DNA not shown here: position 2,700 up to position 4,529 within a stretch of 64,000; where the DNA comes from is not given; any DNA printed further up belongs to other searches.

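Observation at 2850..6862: HU/IHF-TPR-PilZ fusion protein translationally coupled to a GT-C membrane glycosyltransferase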

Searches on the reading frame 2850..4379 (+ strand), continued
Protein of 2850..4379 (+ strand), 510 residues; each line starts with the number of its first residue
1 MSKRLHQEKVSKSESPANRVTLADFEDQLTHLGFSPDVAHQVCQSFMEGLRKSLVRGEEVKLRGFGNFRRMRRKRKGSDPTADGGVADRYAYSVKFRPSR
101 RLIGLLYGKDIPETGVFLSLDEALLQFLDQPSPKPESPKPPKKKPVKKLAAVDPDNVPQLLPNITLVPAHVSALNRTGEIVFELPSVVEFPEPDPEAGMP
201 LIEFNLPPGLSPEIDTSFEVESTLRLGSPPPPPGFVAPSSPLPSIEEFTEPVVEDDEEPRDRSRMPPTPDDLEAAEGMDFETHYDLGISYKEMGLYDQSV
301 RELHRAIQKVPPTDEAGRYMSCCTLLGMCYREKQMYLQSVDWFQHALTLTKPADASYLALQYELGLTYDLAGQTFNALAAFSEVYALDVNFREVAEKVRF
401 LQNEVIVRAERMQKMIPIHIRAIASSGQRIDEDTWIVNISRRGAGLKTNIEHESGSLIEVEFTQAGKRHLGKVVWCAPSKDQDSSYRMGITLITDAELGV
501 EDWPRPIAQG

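Call 48: search_protein_families(library=ncbifam, proteins=[P0018, P0019, P0005, P0006, L007:7391-10414:+, L013:8858-10528:+], max_evalue=0.00001)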
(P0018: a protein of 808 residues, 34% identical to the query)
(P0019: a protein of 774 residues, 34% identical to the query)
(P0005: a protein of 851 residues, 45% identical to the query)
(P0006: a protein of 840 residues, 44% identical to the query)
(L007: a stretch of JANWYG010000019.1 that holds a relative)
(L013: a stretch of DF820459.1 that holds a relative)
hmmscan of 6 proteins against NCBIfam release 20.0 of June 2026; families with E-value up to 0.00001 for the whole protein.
P0018 (808 aa): 19 families
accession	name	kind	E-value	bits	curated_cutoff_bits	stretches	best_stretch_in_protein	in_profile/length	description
NF052243.1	T4PFormProtSgmX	equivalog_domain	1.1e-209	699.4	1800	2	3-495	1-506/1065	type IV pili formation protein SgmX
NF040959.1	MamA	equivalog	7.9e-30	103.8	200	1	647-714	134-199/204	magnetosome protein MamA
TIGR02917.1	PEP_TPR_lipo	equivalog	4.2e-24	84.5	312.2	2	16-173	510-661/899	XrtA/PEP-CTERM system TPR-repeat protein PrsT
TIGR02521.1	type_IV_pilW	equivalog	8e-24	84.5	154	0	637-755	86-198/234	type IV pilus biogenesis/stability protein PilW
TIGR02795.1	tol_pal_ybgF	equivalog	1.3e-18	67.7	90.1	0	15-71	49-108/119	tol-pal system protein YbgF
TIGR02552.1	LcrH_SycD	equivalog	2.2e-16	59.8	104.8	0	12-68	25-115/136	SycD/LcrH family type III secretion system chaperone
NF002725.1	PRK02603.1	equivalog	3.5e-16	59.7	143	0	16-92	83-153/173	photosystem I assembly protein Ycf3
NF008757.0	PRK11788.1-5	equivalog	2.2e-15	56.7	363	0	12-117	187-290/388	lipopolysaccharide assembly protein LapB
NF033758.1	gliding_GltE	equivalog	6.4e-13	48.5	225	0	650-738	288-376/411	adventurous gliding motility TPR repeat lipoprotein GltE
NF052415.1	T3SS_chap_SctY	equivalog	2e-10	41.1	70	0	196-253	35-95/106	type III secretion apparatus assembly chaperone SctY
NF033762.1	social_mot_Tgl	equivalog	4.4e-10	39.3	225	0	650-716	29-94/252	social motility TPR repeat lipoprotein Tgl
NF008520.0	PRK11447.1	equivalog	5.5e-10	37.7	858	0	12-65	276-329/1157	cellulose synthase complex outer membrane protein BcsC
NF047558.1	TPR_END_plus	domain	1.9e-09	37.3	32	0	728-761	1-34/56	TPR end-of-group domain-containing protein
NF040561.1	PrimPol_Msp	equivalog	3.2e-09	35.9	200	0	16-109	2-101/515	CRISPR-associated primase-polymerase type A1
NF047371.1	FlcA_CTERM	equivalog_domain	9.5e-08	31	300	0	17-68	167-219/646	periplasmic flagellar collar protein FlcA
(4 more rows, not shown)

P0019 (774 aa): 17 families
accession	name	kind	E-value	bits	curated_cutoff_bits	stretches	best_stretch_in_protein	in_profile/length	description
NF052243.1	T4PFormProtSgmX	equivalog_domain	9.6e-63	212.8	1800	2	3-258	2-257/1065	type IV pili formation protein SgmX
NF040959.1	MamA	equivalog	4.3e-25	88.4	200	2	626-727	65-162/204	magnetosome protein MamA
TIGR02917.1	PEP_TPR_lipo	equivalog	6.8e-23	80.5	312.2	2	197-292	564-659/899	XrtA/PEP-CTERM system TPR-repeat protein PrsT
TIGR02521.1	type_IV_pilW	equivalog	1.6e-13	50.7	154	0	13-70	40-97/234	type IV pilus biogenesis/stability protein PilW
TIGR03939.1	PGA_TPR_OMP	equivalog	4.4e-13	48.4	366.65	1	235-310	87-162/800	poly-beta-1,6 N-acetyl-D-glucosamine export porin PgaA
NF052415.1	T3SS_chap_SctY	equivalog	9.7e-12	45.4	70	0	237-296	9-68/106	type III secretion apparatus assembly chaperone SctY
NF033758.1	gliding_GltE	equivalog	9.8e-11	41.3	225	0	626-660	284-318/411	adventurous gliding motility TPR repeat lipoprotein GltE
NF033762.1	social_mot_Tgl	equivalog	6e-10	38.9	225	0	615-692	155-230/252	social motility TPR repeat lipoprotein Tgl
TIGR02552.1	LcrH_SycD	equivalog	9.9e-10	38.3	104.8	0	5-90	19-105/136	SycD/LcrH family type III secretion system chaperone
TIGR02795.1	tol_pal_ybgF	equivalog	1.6e-08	35.2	90.1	0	12-70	47-108/119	tol-pal system protein YbgF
NF008520.0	PRK11447.1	equivalog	6.6e-07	27.5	858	0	5-263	462-700/1157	cellulose synthase complex outer membrane protein BcsC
NF047507.1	TPR_BatC_Lepto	exception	9.7e-07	28.5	175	0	12-66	66-124/214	TPR repeat-containing protein BatC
NF007468.0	PRK10049.1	equivalog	1.2e-06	27.1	1043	0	237-297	104-164/817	poly-beta-1,6 N-acetyl-D-glucosamine export porin PgaA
NF008757.0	PRK11788.1-5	equivalog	1.4e-06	27.7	363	0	11-149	187-319/388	lipopolysaccharide assembly protein LapB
NF047936.1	antiphage_GapS6b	subfamily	5e-06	24.6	850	0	168-290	411-534/1089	GapS6b family protein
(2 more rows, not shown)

P0005 (851 aa): 10 families
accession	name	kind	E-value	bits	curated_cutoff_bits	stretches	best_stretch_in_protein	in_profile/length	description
NF052243.1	T4PFormProtSgmX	equivalog_domain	1.1e-52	179.5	1800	2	4-243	2-241/1065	type IV pili formation protein SgmX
NF040959.1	MamA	equivalog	8e-23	81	200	1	716-789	135-202/204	magnetosome protein MamA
TIGR02917.1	PEP_TPR_lipo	equivalog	1.8e-22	79.1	312.2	1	173-345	709-876/899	XrtA/PEP-CTERM system TPR-repeat protein PrsT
NF047507.1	TPR_BatC_Lepto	exception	3.9e-09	36.3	175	0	164-239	21-96/214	TPR repeat-containing protein BatC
TIGR02521.1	type_IV_pilW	equivalog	4.5e-09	36.2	154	0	718-832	63-169/234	type IV pilus biogenesis/stability protein PilW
NF008757.0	PRK11788.1-5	equivalog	1.1e-08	34.7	363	0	722-840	37-149/388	lipopolysaccharide assembly protein LapB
NF047558.1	TPR_END_plus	domain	2.9e-08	33.6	32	0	723-749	2-28/56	TPR end-of-group domain-containing protein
NF052230.1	T9SS_PorE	exception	9.5e-08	30.8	600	1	58-141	56-139/648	PorE family type IX secretion system protein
NF033920.0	C39_PA2778_fam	equivalog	6.1e-07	29.1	150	0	168-259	157-248/255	PA2778 family cysteine peptidase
NF002725.1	PRK02603.1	equivalog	2.1e-06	27.9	143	0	717-751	69-103/173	photosystem I assembly protein Ycf3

P0006 (840 aa): 9 families
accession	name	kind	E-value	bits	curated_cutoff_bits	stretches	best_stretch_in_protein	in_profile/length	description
NF052243.1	T4PFormProtSgmX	equivalog_domain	2.8e-49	168.3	1800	2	4-245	2-243/1065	type IV pili formation protein SgmX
NF040959.1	MamA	equivalog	7.7e-27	94.1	200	1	177-297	81-201/204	magnetosome protein MamA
TIGR02917.1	PEP_TPR_lipo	equivalog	1.6e-19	69.3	312.2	1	164-286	700-821/899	XrtA/PEP-CTERM system TPR-repeat protein PrsT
TIGR02521.1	type_IV_pilW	equivalog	8.2e-11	41.9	154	0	11-63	37-89/234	type IV pilus biogenesis/stability protein PilW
NF047558.1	TPR_END_plus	domain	4.5e-10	39.3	32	0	712-739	2-29/56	TPR end-of-group domain-containing protein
NF008757.0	PRK11788.1-5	equivalog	6.4e-10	38.7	363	0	12-82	114-182/388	lipopolysaccharide assembly protein LapB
TIGR02552.1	LcrH_SycD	equivalog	1.5e-07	31.2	104.8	0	12-71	59-118/136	SycD/LcrH family type III secretion system chaperone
NF008756.0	PRK11788.1-4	equivalog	2.9e-07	29.9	474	0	707-812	67-166/389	lipopolysaccharide assembly protein LapB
NF033920.0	C39_PA2778_fam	equivalog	3.5e-07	29.9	150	0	167-260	156-249/255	PA2778 family cysteine peptidase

L007:7391-10414:+ (1008 aa): 22 families
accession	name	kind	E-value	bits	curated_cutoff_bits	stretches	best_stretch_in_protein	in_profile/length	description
NF052243.1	T4PFormProtSgmX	equivalog_domain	8.5e-74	249.4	1800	2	4-245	2-243/1065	type IV pili formation protein SgmX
NF040959.1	MamA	equivalog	3.7e-31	108.2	200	1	169-282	73-186/204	magnetosome protein MamA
TIGR02917.1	PEP_TPR_lipo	equivalog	3.2e-27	94.8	312.2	2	170-387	468-679/899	XrtA/PEP-CTERM system TPR-repeat protein PrsT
TIGR02521.1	type_IV_pilW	equivalog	3.7e-18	65.9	154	0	211-271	41-101/234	type IV pilus biogenesis/stability protein PilW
TIGR02795.1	tol_pal_ybgF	equivalog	4.6e-13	49.8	90.1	0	11-71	45-108/119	tol-pal system protein YbgF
TIGR02552.1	LcrH_SycD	equivalog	2.6e-12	46.6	104.8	0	166-233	51-118/136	SycD/LcrH family type III secretion system chaperone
NF008757.0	PRK11788.1-5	equivalog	3e-12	46.4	363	0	69-233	79-246/388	lipopolysaccharide assembly protein LapB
NF047558.1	TPR_END_plus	domain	3.3e-12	46.2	32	0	961-997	2-38/56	TPR end-of-group domain-containing protein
TIGR00540.1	TPR_hemY_coli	hypoth_equivalog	7.9e-11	41.3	142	0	80-223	248-381/385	heme biosynthesis-associated TPR protein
NF008520.0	PRK11447.1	equivalog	5.3e-10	37.7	858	0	128-269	196-337/1157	cellulose synthase complex outer membrane protein BcsC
NF052415.1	T3SS_chap_SctY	equivalog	7.3e-10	39.3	70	0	182-262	21-104/106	type III secretion apparatus assembly chaperone SctY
NF008756.0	PRK11788.1-4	equivalog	3.2e-09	36.3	474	0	96-233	110-246/389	lipopolysaccharide assembly protein LapB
NF033920.0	C39_PA2778_fam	equivalog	5.3e-09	35.9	150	0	204-287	160-242/255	PA2778 family cysteine peptidase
NF033762.1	social_mot_Tgl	equivalog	1.8e-08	34.1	225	0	880-992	31-133/252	social motility TPR repeat lipoprotein Tgl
NF053607.1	CHU_0125_OmpA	equivalog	6.2e-08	31.6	620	0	111-184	51-124/639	CHU_0125 family OmpA-like outer membrane integrity protein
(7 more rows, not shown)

L013:8858-10528:+ (557 aa): 12 families
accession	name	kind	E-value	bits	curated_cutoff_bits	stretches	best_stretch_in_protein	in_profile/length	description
NF052243.1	T4PFormProtSgmX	equivalog_domain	2.5e-51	175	1800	2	23-233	19-227/1065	type IV pili formation protein SgmX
NF040959.1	MamA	equivalog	8.2e-16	58.1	200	1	435-544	66-171/204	magnetosome protein MamA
TIGR02917.1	PEP_TPR_lipo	equivalog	7.4e-14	50.6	312.2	1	27-160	519-646/899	XrtA/PEP-CTERM system TPR-repeat protein PrsT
TIGR02521.1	type_IV_pilW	equivalog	3.5e-11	43.1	154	0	469-550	26-103/234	type IV pilus biogenesis/stability protein PilW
NF002725.1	PRK02603.1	equivalog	1.7e-09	37.9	143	0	25-94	53-125/173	photosystem I assembly protein Ycf3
TIGR02552.1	LcrH_SycD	equivalog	1.3e-08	34.7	104.8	0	436-522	48-133/136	SycD/LcrH family type III secretion system chaperone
NF008757.0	PRK11788.1-5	equivalog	7.2e-08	32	363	0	440-552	35-147/388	lipopolysaccharide assembly protein LapB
TIGR02795.1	tol_pal_ybgF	equivalog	1.3e-07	32.2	90.1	0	483-547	48-111/119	tol-pal system protein YbgF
NF052312.1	T9SS_PorW_SprE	equivalog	1.3e-07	30.6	250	1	455-546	159-250/716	type IX secretion system periplasmic lipoprotein PorW/SprE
NF008520.0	PRK11447.1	equivalog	1.9e-07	29.3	858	0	27-158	371-504/1157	cellulose synthase complex outer membrane protein BcsC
NF033762.1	social_mot_Tgl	equivalog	3e-07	30.1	225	0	416-499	43-125/252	social motility TPR repeat lipoprotein Tgl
NF033920.0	C39_PA2778_fam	equivalog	8.3e-06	25.4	150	0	63-110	192-239/255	PA2778 family cysteine peptidase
